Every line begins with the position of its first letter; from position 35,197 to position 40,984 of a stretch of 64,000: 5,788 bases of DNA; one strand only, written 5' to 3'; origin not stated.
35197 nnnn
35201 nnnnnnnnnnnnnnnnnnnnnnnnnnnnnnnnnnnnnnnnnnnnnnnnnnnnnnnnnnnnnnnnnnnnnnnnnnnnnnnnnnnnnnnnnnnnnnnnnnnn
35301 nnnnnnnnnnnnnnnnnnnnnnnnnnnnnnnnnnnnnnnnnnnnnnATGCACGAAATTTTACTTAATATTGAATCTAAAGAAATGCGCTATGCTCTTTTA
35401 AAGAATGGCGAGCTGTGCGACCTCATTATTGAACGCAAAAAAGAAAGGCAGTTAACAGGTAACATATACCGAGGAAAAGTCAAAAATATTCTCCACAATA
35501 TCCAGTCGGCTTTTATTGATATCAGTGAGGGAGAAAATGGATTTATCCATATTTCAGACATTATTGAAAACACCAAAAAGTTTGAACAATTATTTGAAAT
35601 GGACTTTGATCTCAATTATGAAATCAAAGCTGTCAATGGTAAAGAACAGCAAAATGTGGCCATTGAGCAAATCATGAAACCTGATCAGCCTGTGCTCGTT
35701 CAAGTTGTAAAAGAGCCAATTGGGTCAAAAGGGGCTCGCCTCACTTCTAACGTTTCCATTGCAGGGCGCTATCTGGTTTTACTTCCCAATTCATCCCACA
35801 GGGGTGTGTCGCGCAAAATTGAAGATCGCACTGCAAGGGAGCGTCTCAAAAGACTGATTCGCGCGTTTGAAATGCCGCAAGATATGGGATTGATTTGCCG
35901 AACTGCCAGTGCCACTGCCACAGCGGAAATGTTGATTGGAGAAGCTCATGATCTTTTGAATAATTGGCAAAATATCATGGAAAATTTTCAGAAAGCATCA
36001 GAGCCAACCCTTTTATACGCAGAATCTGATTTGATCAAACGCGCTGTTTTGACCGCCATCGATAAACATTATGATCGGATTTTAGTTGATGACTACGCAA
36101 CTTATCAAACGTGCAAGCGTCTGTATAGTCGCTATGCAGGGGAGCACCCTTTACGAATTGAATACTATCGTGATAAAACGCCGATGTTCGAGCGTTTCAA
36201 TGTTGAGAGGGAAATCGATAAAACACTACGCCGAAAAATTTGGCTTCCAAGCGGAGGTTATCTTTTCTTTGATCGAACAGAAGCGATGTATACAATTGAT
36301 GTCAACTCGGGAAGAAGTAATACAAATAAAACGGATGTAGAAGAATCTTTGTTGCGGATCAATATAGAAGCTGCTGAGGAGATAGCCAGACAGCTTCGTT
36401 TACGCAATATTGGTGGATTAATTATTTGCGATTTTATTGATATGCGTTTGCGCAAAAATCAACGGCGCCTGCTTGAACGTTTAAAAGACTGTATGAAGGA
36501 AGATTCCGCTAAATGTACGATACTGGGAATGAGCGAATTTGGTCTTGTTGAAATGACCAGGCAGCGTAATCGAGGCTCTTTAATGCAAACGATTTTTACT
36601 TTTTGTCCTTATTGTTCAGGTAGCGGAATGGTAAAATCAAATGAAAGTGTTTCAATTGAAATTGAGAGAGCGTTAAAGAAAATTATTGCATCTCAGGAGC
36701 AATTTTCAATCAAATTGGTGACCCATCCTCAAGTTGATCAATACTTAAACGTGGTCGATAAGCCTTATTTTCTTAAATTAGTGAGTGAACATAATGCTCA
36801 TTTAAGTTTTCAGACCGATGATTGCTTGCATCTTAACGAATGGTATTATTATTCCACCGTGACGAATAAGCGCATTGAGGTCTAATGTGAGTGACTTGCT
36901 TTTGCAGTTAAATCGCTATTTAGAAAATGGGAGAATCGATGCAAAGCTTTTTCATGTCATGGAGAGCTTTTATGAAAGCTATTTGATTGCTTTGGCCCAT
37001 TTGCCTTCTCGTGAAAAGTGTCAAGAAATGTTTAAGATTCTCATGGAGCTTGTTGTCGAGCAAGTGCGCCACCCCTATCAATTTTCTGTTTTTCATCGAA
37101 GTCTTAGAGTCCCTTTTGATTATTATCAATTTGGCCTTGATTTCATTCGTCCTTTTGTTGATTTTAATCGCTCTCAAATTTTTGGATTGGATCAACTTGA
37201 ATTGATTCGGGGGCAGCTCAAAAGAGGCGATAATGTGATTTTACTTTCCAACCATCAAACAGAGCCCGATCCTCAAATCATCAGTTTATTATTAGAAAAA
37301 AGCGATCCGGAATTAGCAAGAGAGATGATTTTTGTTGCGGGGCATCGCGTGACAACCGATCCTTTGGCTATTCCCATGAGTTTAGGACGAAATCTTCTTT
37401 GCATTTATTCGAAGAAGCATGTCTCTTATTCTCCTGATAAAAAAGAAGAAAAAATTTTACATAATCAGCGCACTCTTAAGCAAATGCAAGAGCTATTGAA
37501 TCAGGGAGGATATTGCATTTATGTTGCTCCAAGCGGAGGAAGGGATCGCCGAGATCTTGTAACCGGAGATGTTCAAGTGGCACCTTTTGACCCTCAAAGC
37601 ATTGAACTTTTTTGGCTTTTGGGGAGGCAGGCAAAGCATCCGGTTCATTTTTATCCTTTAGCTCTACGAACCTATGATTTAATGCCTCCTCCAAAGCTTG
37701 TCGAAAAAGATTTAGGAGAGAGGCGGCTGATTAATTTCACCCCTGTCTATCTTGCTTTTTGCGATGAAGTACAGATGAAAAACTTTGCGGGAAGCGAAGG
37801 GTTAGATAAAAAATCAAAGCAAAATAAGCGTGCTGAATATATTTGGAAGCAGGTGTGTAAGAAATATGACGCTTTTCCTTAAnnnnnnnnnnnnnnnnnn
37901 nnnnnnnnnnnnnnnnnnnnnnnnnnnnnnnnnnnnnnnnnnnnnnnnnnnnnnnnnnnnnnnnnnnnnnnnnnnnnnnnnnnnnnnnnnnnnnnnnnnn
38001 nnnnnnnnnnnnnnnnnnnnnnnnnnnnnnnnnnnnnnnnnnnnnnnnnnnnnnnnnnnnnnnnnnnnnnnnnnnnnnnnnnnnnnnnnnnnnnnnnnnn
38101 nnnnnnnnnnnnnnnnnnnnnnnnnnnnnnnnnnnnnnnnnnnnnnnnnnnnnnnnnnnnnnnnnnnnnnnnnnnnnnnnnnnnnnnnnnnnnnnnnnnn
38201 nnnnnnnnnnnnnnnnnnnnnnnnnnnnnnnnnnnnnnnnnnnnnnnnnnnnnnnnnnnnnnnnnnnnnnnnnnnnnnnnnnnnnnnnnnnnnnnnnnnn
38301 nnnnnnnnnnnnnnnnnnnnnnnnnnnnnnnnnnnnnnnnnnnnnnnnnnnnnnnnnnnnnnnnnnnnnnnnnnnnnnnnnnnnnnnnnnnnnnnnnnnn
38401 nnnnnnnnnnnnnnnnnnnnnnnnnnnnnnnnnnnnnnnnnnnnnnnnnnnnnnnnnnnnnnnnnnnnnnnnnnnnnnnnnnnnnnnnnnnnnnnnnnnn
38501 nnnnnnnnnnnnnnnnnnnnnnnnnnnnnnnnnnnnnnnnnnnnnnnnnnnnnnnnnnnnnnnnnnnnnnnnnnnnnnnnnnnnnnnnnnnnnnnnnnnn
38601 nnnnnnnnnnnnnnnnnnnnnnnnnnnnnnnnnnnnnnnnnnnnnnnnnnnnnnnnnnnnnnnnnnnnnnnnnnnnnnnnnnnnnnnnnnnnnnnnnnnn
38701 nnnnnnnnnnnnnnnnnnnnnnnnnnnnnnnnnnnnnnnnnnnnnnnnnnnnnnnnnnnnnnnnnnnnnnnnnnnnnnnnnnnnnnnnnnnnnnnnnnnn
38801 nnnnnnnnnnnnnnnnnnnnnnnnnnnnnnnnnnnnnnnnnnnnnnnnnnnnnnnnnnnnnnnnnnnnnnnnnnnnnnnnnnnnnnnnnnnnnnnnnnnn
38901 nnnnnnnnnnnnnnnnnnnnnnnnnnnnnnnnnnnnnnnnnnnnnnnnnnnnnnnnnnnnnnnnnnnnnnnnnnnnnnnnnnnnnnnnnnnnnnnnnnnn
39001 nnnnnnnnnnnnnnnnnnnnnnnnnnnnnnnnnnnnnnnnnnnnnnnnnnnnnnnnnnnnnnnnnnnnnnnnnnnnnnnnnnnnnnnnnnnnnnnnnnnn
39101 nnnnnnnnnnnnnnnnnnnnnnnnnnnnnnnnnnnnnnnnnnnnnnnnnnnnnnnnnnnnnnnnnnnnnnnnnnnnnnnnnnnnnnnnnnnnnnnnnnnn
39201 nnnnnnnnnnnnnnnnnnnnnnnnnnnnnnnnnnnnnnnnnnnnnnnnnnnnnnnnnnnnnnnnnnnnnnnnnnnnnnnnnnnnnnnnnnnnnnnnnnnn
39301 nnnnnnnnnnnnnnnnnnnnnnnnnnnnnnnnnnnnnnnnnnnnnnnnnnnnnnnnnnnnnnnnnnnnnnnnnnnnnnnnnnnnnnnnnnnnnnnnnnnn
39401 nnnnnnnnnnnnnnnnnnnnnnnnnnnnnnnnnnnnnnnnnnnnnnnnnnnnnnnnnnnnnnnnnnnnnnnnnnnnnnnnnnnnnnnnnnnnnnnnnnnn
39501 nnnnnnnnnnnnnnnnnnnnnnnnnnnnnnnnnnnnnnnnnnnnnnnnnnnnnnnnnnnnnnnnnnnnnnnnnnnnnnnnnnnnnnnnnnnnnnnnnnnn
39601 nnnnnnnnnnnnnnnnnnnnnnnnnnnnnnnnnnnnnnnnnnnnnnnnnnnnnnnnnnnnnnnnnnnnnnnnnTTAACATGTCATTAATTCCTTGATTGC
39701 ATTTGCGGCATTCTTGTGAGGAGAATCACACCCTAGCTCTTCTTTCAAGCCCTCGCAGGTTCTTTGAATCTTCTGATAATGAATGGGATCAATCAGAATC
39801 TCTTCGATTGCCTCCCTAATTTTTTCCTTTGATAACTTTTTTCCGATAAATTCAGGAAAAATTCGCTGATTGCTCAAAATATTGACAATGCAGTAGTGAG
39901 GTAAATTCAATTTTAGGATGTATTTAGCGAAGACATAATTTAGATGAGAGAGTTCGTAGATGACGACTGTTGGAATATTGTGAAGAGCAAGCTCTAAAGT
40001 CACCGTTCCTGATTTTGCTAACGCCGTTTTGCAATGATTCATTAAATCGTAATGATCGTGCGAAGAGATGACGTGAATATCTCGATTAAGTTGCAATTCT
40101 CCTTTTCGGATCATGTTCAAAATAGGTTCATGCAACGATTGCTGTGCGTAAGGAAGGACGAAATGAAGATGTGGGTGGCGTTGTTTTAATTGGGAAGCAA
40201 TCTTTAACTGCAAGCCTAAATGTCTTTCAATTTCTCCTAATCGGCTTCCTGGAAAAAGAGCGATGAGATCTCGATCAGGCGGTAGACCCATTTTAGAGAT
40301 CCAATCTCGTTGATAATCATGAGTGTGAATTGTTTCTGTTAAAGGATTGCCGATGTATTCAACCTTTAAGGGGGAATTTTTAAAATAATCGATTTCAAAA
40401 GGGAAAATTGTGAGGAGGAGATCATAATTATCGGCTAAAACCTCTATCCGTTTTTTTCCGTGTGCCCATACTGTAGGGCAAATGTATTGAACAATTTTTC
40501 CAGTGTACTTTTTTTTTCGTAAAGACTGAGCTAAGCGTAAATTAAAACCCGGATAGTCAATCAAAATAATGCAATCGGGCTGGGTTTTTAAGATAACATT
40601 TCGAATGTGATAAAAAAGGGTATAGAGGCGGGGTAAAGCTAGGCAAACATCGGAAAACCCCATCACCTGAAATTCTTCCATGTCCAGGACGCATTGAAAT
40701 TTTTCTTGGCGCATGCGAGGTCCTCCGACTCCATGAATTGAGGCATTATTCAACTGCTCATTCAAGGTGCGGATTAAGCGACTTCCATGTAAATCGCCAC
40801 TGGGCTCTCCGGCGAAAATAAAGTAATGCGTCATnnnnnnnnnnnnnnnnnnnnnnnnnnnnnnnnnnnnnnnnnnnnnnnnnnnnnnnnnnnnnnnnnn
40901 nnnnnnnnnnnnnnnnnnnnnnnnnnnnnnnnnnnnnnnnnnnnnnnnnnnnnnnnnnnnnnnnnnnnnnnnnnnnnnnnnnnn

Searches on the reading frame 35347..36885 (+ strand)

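Call 108: search_protein_families(library=pfam, proteins=[window:35347-36885:+], max_evalue=0.00001)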
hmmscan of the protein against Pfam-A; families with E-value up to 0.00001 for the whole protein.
window:35347-36885:+ (512 aa): 2 families
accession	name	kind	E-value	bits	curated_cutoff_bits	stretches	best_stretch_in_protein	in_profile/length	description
PF10150.14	RNase_E_G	-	4.8e-99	331.6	25.5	1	137-407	1-269/270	Ribonuclease E/G family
PF20833.2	RNase_E_G_Thio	-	1.9e-08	34.8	26.8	1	420-495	2-77/86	RNase E/G, Thioredoxin-like domain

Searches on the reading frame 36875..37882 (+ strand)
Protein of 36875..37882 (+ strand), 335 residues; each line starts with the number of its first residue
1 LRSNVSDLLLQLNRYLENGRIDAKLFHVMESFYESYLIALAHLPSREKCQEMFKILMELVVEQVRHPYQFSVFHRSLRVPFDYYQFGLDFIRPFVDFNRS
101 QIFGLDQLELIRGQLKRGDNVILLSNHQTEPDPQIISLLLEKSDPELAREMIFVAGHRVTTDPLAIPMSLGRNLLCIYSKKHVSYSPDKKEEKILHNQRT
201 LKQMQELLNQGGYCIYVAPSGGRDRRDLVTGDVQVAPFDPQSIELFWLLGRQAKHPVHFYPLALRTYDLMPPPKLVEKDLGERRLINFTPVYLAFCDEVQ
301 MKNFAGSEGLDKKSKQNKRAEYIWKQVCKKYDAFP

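Call 109: search_protein_families(library=pfam, proteins=[window:36875-37882:+], max_evalue=0.00001)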
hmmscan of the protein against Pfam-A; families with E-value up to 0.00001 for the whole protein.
window:36875-37882:+ (335 aa): 1 family
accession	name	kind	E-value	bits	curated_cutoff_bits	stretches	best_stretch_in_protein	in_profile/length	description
PF01553.26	Acyltransferase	-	8.3e-14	52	23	1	114-263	9-130/132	Acyltransferase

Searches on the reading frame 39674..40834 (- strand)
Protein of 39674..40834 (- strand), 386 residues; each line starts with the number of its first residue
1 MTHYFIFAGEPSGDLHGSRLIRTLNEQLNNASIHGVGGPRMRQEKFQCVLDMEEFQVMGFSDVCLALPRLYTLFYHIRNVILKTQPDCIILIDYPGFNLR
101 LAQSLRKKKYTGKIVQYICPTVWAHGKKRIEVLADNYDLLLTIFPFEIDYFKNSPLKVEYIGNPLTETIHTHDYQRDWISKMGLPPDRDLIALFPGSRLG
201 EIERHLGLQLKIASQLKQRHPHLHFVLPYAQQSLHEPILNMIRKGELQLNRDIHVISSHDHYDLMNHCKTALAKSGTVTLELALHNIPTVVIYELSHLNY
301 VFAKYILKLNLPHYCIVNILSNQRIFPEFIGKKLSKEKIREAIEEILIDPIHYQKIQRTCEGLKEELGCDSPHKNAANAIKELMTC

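Call 109: search_protein_families(library=pfam, proteins=[window:39674-40834:-], max_evalue=0.00001)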
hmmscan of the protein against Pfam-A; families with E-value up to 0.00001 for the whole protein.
window:39674-40834:- (386 aa): 1 family
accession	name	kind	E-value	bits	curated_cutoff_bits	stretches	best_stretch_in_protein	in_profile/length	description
PF02684.21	LpxB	-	9.6e-98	327.9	22.6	1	5-361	2-353/374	Lipid-A-disaccharide synthetase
